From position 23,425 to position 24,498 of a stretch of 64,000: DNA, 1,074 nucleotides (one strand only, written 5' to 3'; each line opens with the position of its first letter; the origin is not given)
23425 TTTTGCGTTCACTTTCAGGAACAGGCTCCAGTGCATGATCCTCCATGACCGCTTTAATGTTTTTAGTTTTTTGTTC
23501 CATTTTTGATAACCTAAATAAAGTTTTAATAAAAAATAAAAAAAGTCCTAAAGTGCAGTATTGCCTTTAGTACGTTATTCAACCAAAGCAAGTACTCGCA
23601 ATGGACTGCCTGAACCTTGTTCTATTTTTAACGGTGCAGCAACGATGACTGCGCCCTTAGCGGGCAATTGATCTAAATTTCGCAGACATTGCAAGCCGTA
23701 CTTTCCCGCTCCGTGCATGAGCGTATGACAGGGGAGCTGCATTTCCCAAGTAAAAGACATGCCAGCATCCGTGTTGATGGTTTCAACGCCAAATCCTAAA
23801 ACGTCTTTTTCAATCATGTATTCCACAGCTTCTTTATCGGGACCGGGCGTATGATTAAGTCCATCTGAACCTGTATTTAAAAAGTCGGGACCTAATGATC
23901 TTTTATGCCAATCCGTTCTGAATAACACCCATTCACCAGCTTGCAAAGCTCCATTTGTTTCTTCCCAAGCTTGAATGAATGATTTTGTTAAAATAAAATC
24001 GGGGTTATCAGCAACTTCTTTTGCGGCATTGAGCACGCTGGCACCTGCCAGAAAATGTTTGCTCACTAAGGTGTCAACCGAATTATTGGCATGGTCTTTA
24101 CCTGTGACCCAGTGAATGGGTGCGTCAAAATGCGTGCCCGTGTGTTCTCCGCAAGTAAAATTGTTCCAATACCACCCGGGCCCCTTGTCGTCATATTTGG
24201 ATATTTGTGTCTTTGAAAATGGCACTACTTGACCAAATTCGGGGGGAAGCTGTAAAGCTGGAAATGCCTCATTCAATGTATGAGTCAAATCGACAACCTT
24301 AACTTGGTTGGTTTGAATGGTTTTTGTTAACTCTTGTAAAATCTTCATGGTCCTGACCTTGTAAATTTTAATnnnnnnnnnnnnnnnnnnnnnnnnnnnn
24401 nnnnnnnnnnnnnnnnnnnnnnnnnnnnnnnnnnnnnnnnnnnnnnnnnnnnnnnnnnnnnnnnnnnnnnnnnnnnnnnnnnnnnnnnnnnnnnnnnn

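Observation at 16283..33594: Aryl-CoA/gentisate-type catabolic cluster with no CoA ligase and no regulator: predicted arylglyoxylate (isatinate-like) route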

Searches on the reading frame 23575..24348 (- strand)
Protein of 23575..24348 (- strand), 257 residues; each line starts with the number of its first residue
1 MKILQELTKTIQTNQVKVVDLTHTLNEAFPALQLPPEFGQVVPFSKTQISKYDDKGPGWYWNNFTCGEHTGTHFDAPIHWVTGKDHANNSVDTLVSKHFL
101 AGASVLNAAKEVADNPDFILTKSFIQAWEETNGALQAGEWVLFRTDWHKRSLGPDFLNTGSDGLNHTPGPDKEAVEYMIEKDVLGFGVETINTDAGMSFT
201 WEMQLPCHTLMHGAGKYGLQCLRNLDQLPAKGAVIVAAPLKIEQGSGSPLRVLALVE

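Call 3: search_protein_families(library=pfam, proteins=[window:23575-24348:-])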
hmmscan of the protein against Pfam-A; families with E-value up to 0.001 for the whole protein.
window:23575-24348:- (257 aa): 1 family
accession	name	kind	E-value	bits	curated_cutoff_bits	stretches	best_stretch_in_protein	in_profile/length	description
PF04199.19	Cyclase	-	4.6e-35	121.3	23.1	1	19-195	1-142/142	Putative cyclase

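Call 5: search_protein_families(library=ncbifam, proteins=[window:23575-24348:-])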
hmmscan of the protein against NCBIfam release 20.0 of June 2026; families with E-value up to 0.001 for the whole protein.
window:23575-24348:- (257 aa): 1 family
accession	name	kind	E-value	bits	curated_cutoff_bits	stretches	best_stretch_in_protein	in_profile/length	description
TIGR03035.1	trp_arylform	equivalog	3.2e-06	27.3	223.05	1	42-252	20-201/206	arylformamidase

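Call 21: search_solved_structures(query=window:23575-24348:-, max_evalue=0.01, show_alignments=2)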
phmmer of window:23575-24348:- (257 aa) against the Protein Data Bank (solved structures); distinct sequences matched with E-value up to 0.01: 8.
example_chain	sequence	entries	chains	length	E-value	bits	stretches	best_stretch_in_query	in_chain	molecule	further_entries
5nmp_A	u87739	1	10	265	1.3e-106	359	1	4-257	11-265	Isatin hydrolase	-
5nnb_A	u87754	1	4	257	3.6e-88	298.5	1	3-256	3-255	isatin hydrolase A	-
5nna_A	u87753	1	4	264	6e-88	297.7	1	4-256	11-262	isatin hydrolase A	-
4j0n_A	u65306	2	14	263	2.5e-75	256.4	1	10-256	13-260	Isatin hydrolase B | Putative uncharacterized protein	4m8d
8f9x_A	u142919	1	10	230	5.8e-24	88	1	20-256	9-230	Cyclase family protein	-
1r61_A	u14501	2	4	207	4e-06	29.5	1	65-254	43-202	metal-dependent hydrolase | Hydrolase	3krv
4cob_A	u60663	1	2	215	0.00032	23.3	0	175-253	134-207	KYNURENINE FORMAMIDASE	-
8hmo_A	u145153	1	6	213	0.00074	22.1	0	17-255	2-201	Metal-dependent hydrolase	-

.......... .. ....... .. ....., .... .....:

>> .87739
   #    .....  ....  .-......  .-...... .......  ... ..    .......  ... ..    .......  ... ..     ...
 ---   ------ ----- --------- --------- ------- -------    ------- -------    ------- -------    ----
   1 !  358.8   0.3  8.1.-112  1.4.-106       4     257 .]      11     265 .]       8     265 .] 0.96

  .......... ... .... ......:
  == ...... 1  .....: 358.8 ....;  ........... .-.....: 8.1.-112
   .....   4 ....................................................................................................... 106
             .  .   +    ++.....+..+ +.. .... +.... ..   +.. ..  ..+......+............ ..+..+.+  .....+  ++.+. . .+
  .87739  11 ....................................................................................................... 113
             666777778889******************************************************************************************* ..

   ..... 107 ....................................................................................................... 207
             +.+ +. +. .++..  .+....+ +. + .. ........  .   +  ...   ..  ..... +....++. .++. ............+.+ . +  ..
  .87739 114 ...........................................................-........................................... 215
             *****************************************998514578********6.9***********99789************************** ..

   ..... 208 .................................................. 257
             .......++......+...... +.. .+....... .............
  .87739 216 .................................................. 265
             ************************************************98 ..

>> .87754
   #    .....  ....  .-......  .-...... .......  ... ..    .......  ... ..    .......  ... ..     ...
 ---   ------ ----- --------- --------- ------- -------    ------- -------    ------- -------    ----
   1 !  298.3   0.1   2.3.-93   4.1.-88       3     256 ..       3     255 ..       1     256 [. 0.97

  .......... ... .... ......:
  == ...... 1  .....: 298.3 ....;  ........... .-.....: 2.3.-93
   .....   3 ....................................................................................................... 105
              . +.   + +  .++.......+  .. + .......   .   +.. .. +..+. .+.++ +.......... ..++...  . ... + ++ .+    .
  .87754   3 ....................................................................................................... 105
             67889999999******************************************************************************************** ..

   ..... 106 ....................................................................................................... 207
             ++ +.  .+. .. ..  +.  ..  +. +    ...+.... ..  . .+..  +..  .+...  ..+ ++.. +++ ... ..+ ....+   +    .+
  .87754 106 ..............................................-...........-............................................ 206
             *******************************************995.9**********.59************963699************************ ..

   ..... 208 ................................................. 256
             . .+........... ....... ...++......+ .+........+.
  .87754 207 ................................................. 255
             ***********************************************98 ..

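Call 27: find_homologous_proteins(query=window:23575-24348:-, max_evalue=1e-40)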
Query window:23575-24348:- (257 aa): 7977 proteins with E <= 1e-40 among 8000 candidates; the best 120 are listed.
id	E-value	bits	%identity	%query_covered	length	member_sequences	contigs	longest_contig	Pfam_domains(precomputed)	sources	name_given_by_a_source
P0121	1.1e-175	600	100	100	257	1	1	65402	PF04199.20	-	-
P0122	2.0e-145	501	81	99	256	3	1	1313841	PF04199.20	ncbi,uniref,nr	ncbi:cyclase family protein [Sediminicola luteus]|uniref:Cyclase n=1 Tax=Sediminicola luteus TaxID=3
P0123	5.4e-140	483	78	99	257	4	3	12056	PF04199.20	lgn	-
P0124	3.3e-137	474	78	100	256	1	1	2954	PF04199.20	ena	-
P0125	1.0e-136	472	77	99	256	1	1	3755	PF04199.20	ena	-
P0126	5.7e-133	460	78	93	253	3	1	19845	PF04199.20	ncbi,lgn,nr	ncbi:MAG: cyclase family protein [Flavobacteriaceae bacterium]|nr:cyclase family protein [Flavobacte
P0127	1.9e-132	459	79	93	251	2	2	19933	PF04199.20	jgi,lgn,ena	jgi:kynurenine formamidase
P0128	1.9e-132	458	79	93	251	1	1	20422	PF04199.20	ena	-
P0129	6.5e-131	453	73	98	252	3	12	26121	PF04199.20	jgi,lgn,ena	-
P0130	8.5e-131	453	77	93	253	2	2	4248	PF04199.20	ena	-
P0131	1.5e-130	452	78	93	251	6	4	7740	PF04199.20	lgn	-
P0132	2.7e-130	451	77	93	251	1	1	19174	PF04199.20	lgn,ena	-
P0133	3.0e-130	451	78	93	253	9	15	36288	PF04199.20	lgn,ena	-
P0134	2.5e-129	448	72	99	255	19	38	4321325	PF04199.20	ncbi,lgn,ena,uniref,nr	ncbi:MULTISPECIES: cyclase family protein [Sphingobacterium]|uniref:Cyclase n=1 Tax=Sphingobacterium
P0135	1.5e-128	446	76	93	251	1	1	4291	PF04199.20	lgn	-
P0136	1.6e-128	446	78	93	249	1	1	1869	PF04199.20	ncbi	-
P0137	3.0e-128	445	77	93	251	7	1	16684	PF04199.20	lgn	-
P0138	5.4e-128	444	76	93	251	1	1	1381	PF04199.20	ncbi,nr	ncbi:MAG: cyclase [Gammaproteobacteria bacterium]|nr:MAG: cyclase [Gammaproteobacteria bacterium]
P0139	7.6e-128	443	71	97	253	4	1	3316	PF04199.20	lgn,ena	-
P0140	4.5e-127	441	72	100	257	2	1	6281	PF04199.20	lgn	-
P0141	5.5e-127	441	72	98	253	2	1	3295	PF04199.20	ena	-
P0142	1.8e-126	439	71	100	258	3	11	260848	PF04199.20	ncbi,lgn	-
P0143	9.3e-126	437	72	98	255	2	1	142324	PF04199.20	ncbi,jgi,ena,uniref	ncbi:cyclase family protein [Sphingobacterium sp. HJSM2_6]|uniref:cyclase family protein n=1 Tax=Sph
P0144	2.7e-125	435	75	93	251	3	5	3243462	PF04199.20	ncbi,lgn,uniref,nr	ncbi:cyclase family protein [Chryseobacterium sp. POL2]|uniref:cyclase family protein n=1 Tax=Chryse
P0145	5.9e-125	434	72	97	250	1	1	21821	PF04199.20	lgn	-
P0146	9.6e-125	433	70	98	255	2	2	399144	PF04199.20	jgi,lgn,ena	-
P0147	1.5e-124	433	74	93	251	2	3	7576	PF04199.20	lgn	-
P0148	5.0e-124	431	74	93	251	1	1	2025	PF04199.20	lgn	-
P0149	2.3e-123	429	75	93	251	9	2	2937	PF04199.20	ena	-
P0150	9.1e-123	427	70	98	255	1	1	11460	PF04199.20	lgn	-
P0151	5.4e-122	424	74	93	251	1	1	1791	PF04199.20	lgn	-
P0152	1.0e-121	423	72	93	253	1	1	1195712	PF04199.20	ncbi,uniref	ncbi:cyclase family protein [Tenacibaculum sp. UWU-22]|uniref:cyclase family protein n=1 Tax=Tenacib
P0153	9.8e-121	420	67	99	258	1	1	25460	PF04199.20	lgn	-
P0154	1.8e-120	419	70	97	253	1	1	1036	PF04199.20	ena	-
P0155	3.3e-120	418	69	99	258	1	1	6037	PF04199.20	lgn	-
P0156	1.7e-119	416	69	98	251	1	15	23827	PF04199.20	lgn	-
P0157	6.8e-119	414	71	94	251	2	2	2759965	PF04199.20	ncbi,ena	-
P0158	1.6e-116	406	65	100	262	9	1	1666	PF04199.20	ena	-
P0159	1.2e-113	397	67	99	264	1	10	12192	PF04199.20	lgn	-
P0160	2.6e-113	396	67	100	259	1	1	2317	PF04199.20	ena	-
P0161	4.5e-113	395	63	100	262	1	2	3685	PF04199.20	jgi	jgi:kynurenine formamidase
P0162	2.2e-112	393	65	99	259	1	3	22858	PF04199.20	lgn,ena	-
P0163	3.1e-112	392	68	99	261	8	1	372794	PF04199.20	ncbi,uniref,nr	ncbi:cyclase family protein [Vibrio sp. S9_S30]|uniref:cyclase family protein n=1 Tax=Vibrio sp. S9_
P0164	3.5e-112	392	65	100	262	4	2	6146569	PF04199.20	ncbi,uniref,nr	ncbi:Cyclase family protein [Vibrio nigripulchritudo MADA3029]|uniref:cyclase family protein n=1 Tax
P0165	5.1e-112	392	66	100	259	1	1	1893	PF04199.20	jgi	jgi:kynurenine formamidase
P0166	7.8e-112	391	67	99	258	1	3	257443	PF04199.20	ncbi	-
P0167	1.4e-111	390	66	98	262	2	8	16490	PF04199.20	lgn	-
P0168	1.9e-111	390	65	100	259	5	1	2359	PF04199.20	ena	-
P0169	2.2e-111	389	66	99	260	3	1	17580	PF04199.20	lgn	-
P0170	3.9e-111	389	66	99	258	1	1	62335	PF04199.20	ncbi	-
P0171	8.6e-111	387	66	100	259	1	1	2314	PF04199.20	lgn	-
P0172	9.3e-111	387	64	100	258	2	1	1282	PF04199.20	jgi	jgi:kynurenine formamidase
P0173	3.0e-110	386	74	85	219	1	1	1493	PF04199.20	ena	-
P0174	3.9e-110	385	64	100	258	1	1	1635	PF04199.20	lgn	-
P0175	7.4e-110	384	65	98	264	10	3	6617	PF04199.20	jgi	jgi:kynurenine formamidase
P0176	8.1e-110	384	65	99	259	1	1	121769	PF04199.20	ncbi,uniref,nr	ncbi:cyclase family protein [Paraburkholderia sp. CNPSo 3281]|uniref:cyclase family protein n=1 Tax=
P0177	1.1e-109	384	64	99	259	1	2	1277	PF04199.20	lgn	-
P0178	1.3e-109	384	66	99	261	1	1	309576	PF04199.20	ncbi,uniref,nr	ncbi:cyclase family protein [Vibrio penaeicida]|uniref:cyclase family protein n=1 Tax=Vibrio penaeic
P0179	1.5e-109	383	64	99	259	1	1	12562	PF04199.20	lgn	-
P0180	1.5e-109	383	64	99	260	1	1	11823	PF04199.20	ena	-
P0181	1.5e-109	383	64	100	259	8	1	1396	PF04199.20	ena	-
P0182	1.9e-109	383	64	99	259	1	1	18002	PF04199.20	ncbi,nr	ncbi:MAG TPA: cyclase family protein [Paraburkholderia sp.]|nr:cyclase family protein [Paraburkholde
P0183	2.1e-109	383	66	100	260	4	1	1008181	PF04199.20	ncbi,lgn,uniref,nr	ncbi:cyclase family protein [Vibrio atypicus]|uniref:cyclase family protein n=1 Tax=Vibrio atypicus 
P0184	2.1e-109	383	65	100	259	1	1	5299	PF04199.20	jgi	-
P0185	2.3e-109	383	65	98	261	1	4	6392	PF04199.20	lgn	-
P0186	2.4e-109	383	65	98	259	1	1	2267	PF04199.20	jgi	jgi:kynurenine formamidase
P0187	2.7e-109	383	64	99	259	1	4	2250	PF04199.20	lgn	-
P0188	2.9e-109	382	65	99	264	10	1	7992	PF04199.20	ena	-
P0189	2.9e-109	382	64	99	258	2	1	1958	PF04199.20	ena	-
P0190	3.1e-109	382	64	98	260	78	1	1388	PF04199.20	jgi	jgi:kynurenine formamidase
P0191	3.7e-109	382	65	100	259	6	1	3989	PF04199.20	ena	-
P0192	3.8e-109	382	64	100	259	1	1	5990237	PF04199.20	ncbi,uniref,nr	ncbi:arylformamidase [Variovorax sp. PBL-H6]|uniref:cyclase family protein n=1 Tax=Variovorax sp. PB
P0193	4.8e-109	382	65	100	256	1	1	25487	PF04199.20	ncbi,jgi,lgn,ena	-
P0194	4.9e-109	382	64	99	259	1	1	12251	PF04199.20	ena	-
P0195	5.5e-109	382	64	99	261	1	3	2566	PF04199.20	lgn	-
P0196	5.7e-109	382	65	100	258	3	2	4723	PF04199.20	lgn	-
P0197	6.3e-109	381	65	99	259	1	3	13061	PF04199.20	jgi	jgi:kynurenine formamidase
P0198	7.0e-109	381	65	98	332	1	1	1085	PF04199.20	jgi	-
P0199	7.0e-109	381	64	99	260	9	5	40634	PF04199.20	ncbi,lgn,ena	-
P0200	7.3e-109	381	65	98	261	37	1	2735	PF04199.20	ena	-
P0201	7.9e-109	381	64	99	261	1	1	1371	PF04199.20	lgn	-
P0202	7.9e-109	381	63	98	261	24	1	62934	PF04199.20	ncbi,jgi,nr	ncbi:MAG TPA: cyclase family protein [Alcaligenaceae bacterium]|nr:cyclase family protein [Alcaligen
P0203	9.8e-109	381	63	99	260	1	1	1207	PF04199.20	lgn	-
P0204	1.0e-108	381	64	99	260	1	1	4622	PF04199.20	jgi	jgi:kynurenine formamidase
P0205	1.1e-108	381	64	99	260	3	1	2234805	PF04199.20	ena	-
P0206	1.3e-108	380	65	99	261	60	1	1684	PF04199.20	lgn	-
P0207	1.5e-108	380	65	98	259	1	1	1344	PF04199.20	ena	-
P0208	1.6e-108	380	65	99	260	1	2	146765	PF04199.20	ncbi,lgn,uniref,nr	ncbi:cyclase family protein [Veronia pacifica]|uniref:Cyclase n=1 Tax=Veronia pacifica TaxID=1080227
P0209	1.6e-108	380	65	99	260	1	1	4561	PF04199.20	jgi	jgi:kynurenine formamidase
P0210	1.6e-108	380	64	100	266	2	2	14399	PF04199.20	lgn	-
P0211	1.7e-108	380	65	100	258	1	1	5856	PF04199.20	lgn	-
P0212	1.8e-108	380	65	99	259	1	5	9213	PF04199.20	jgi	jgi:kynurenine formamidase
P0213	2.2e-108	380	64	98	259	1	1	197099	PF04199.20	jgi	jgi:kynurenine formamidase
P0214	2.3e-108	380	65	99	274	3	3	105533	PF04199.20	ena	-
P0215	2.7e-108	379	63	100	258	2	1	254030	PF04199.20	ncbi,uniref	ncbi:kynurenine formamidase [Pseudacidovorax sp. 1753]|uniref:cyclase family protein n=1 Tax=Pseudac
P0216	3.0e-108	379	64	98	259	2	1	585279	PF04199.20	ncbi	ncbi:cyclase family protein [Comamonas humi]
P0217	3.3e-108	379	64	98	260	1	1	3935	PF04199.20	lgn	-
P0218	3.3e-108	379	63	99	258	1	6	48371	PF04199.20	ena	-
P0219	3.4e-108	379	64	98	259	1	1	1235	PF04199.20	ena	-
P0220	3.5e-108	379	64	99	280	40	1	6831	PF04199.20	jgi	jgi:kynurenine formamidase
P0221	3.6e-108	379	64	100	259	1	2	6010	PF04199.20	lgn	-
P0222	3.7e-108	379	64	100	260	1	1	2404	PF04199.20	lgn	-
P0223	3.9e-108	379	64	99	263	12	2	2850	PF04199.20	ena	-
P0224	4.0e-108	379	64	98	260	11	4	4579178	PF04199.20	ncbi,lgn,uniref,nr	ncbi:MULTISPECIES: cyclase family protein [Providencia]|uniref:cyclase family protein n=1 Tax=Provid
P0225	4.5e-108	379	64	98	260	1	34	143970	PF04199.20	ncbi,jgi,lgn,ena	-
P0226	4.8e-108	378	65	98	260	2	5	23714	PF04199.20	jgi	jgi:kynurenine formamidase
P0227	4.9e-108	378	64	100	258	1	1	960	PF04199.20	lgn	-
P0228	5.2e-108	378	64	99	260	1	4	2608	PF04199.20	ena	-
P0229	5.2e-108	378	65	99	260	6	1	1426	PF04199.20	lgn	-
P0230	5.2e-108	378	63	100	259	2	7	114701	PF04199.20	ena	-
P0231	6.0e-108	378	66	94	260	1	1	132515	PF04199.20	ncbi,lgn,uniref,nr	ncbi:cyclase family protein [Thiomonas sp. FB-6]|uniref:cyclase family protein n=1 Tax=Thiomonas sp.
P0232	7.4e-108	378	66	97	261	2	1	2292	PF04199.20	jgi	-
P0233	8.2e-108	378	65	99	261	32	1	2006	PF04199.20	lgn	-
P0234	8.3e-108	378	64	100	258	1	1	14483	PF04199.20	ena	-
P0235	8.5e-108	378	64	99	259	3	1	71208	PF04199.20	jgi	jgi:kynurenine formamidase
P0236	8.9e-108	378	63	99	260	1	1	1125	PF04199.20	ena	-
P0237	9.0e-108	378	62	100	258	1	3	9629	PF04199.20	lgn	-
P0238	9.7e-108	377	64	99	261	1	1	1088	PF04199.20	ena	-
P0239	1.0e-107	377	65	98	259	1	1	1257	PF04199.20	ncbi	-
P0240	1.1e-107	377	63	99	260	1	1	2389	PF04199.20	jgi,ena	-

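Call 28: find_encoding_contigs(protein=P0134, flank=10000, max_places=1)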
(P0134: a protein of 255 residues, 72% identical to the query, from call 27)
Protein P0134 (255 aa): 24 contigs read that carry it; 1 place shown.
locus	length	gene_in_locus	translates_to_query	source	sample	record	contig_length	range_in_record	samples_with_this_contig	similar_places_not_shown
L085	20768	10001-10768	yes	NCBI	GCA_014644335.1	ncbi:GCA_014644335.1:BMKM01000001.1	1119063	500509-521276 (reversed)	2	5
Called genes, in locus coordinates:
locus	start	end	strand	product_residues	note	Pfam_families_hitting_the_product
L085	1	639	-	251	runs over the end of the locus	PF17645:Amdase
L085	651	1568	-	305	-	PF01557:FAA_hydrolase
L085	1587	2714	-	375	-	PF02041:Auxin_BP (faint), PF02311:AraC_binding (faint), PF07883:Cupin_2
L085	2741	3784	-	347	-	PF00795:CN_hydrolase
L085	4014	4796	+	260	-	PF00106:adh_short, PF13561:adh_short_C2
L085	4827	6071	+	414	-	PF17885:Smoa_sbd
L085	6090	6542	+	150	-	PF01613:Flavin_Reduct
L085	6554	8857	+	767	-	PF01494:FAD_binding_3, PF00724:Oxidored_FMN, PF01207:Dus (faint)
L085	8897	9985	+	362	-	PF00296:Bac_luciferase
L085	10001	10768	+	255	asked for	PF04199:Cyclase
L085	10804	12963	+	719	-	PF02775:TPP_enzyme_C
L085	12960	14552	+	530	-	PF01558:POR, PF20169:DUF6537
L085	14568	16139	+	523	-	PF00070:Pyr_redox (faint), PF00890:FAD_binding_2 (weak), PF01266:DAO (weak), PF01593:Amino_oxidase, PF03486:HI0933_like (faint), PF13450:NAD_binding_8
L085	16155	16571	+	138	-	PF13279:4HBT_2, PF03061:4HBT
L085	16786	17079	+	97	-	PF01541:GIY-YIG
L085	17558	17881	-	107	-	PF20391:DUF6686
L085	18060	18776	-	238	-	PF06439:3keto-disac_hyd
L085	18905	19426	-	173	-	PF02525:Flavodoxin_2, PF03358:FMN_red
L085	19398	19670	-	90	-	-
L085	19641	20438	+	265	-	PF00142:Fer4_NifH (weak), PF01656:CbiA, PF02374:ArsA_ATPase, PF06564:CBP_BcsQ, PF09140:MipZ, PF10609:ParA, PF13614:AAA_31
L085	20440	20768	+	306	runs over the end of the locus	PF02195:ParB_N, PF17762:HTH_ParB, PF23552:ParB_C (weak)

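Call 29: find_encoding_contigs(protein=P0164, flank=10000, max_places=1)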
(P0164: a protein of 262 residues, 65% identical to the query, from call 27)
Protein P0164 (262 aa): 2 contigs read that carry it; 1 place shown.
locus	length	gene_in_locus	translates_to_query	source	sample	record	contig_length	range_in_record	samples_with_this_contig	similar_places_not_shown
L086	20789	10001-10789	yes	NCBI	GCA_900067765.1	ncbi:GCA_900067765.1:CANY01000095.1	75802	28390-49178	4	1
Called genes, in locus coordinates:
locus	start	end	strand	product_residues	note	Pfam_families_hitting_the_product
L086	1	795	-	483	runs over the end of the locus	PF03972:MmgE_PrpD_N, PF19305:MmgE_PrpD_C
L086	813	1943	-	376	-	PF00285:Citrate_synt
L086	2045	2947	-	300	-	PF13714:PEP_mutase, PF00463:ICL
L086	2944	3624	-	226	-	PF00392:GntR, PF07729:FCD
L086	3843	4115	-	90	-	-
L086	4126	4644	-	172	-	-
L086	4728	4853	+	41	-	-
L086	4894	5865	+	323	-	PF03401:TctC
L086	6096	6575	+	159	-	PF07331:TctB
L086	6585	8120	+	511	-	PF01970:TctA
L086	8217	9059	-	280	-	-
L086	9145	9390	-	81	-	PF10387:DUF2442 (weak)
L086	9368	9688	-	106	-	PF13711:DUF4160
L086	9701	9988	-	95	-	-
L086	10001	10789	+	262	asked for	PF04199:Cyclase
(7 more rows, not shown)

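Call 30: find_encoding_contigs(protein=P0224, flank=10000, max_places=1)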
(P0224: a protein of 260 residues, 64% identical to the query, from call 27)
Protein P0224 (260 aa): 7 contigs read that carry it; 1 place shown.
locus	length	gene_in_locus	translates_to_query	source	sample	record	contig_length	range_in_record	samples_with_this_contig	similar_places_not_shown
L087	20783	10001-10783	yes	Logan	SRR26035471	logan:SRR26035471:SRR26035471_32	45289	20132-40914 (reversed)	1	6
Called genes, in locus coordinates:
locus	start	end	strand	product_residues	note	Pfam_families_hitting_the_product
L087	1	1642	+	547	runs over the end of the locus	PF02366:PMT, PF13231:PMT_2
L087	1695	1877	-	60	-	-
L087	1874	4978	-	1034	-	PF00873:ACR_tran, PF03176:MMPL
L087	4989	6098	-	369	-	PF25919:BSH_CusB (faint), PF25917:BSH_RND, PF25973:BSH_CzcB (weak), PF25997:BSH_YhbJ (faint), PF25954:Beta-barrel_RND_2, PF25967:RND-MFP_C, PF25989:YknX_C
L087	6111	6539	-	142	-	PF07291:MauE, PF07681:DoxX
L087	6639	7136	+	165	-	PF00376:MerR, PF13411:MerR_1, PF09278:MerR-DNA-bind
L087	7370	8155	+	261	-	PF00106:adh_short, PF01370:Epimerase (weak), PF08659:KR (faint), PF13561:adh_short_C2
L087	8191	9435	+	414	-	PF17885:Smoa_sbd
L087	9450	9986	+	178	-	PF01613:Flavin_Reduct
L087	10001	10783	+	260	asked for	PF04199:Cyclase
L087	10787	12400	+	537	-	PF01266:DAO (weak), PF03486:HI0933_like (faint), PF13450:NAD_binding_8, PF01593:Amino_oxidase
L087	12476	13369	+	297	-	PF13557:Phenol_MetA_deg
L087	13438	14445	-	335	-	PF14525:AraC_binding_2, PF00165:HTH_AraC (weak), PF12833:HTH_18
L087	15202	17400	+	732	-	PF02775:TPP_enzyme_C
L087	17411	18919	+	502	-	PF01558:POR, PF20169:DUF6537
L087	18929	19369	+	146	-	PF13279:4HBT_2, PF03061:4HBT (weak)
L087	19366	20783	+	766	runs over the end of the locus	PF01494:FAD_binding_3 (faint), PF00724:Oxidored_FMN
